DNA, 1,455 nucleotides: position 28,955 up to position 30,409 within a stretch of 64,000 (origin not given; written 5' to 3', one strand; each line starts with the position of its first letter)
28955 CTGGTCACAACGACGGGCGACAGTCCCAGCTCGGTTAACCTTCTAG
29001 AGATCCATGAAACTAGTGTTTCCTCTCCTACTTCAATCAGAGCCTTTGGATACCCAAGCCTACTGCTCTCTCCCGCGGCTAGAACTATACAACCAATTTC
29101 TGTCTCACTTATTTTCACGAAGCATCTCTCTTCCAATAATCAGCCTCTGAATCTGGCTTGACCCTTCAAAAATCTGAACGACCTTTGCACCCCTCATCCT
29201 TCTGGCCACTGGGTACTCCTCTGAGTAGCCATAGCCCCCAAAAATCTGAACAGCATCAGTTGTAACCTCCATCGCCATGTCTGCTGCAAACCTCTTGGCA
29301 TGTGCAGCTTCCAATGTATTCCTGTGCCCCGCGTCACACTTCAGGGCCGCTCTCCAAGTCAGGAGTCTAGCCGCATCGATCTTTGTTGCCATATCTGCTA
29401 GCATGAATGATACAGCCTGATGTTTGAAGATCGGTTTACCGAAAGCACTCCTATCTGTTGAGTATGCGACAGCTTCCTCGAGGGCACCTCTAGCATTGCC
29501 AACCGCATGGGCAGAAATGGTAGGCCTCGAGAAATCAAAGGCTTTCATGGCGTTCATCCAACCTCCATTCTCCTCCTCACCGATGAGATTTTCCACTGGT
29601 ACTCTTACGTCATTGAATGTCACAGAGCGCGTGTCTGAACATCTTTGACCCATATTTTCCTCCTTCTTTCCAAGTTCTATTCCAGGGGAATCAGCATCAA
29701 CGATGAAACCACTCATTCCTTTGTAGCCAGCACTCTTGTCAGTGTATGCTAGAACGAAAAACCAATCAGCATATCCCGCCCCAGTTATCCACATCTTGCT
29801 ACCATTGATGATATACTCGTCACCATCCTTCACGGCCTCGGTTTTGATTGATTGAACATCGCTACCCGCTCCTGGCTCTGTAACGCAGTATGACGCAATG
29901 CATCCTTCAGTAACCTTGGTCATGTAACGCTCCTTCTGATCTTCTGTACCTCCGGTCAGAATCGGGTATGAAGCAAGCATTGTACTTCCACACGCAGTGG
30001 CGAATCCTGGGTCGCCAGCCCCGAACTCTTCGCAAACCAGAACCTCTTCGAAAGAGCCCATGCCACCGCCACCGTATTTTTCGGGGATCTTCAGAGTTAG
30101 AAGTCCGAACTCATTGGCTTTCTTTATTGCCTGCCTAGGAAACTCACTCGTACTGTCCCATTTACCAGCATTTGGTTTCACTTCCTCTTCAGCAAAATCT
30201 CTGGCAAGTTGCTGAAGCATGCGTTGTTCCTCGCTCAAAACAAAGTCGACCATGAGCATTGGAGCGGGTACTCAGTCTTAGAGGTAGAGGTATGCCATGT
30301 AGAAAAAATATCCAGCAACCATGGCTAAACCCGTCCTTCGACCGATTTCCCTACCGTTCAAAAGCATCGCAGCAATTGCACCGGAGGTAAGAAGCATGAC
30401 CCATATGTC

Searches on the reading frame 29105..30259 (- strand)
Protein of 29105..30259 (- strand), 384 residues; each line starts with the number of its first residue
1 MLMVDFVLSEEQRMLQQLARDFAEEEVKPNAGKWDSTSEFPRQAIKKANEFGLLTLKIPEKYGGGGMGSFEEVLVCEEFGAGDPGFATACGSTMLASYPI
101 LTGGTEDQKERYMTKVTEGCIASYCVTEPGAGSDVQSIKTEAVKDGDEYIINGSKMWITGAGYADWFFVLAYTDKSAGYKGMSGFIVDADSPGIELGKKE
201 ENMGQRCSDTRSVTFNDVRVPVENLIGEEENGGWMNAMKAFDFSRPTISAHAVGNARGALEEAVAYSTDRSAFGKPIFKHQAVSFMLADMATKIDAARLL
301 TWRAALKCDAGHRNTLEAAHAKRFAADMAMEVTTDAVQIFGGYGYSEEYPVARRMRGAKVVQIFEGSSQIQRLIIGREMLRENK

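Call 63: search_protein_families(library=pfam, proteins=[window:29105-30259:-], max_evalue=0.0001)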
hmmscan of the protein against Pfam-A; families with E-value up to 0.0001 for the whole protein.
window:29105-30259:- (384 aa): 4 families
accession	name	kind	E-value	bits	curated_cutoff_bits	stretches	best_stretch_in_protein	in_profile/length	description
PF00441.29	Acyl-CoA_dh_1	-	3.6e-50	170.4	22.4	1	231-380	1-150/150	Acyl-CoA dehydrogenase, C-terminal domain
PF02771.21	Acyl-CoA_dh_N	-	3.6e-35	121.2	22.9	1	9-119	1-112/113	Acyl-CoA dehydrogenase, N-terminal domain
PF02770.24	Acyl-CoA_dh_M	-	2.4e-27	95.4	33.3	1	124-218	2-97/97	Acyl-CoA dehydrogenase, middle domain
PF08028.16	Acyl-CoA_dh_2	-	3.9e-22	79.4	22.7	1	247-367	2-132/134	Acyl-CoA dehydrogenase, C-terminal domain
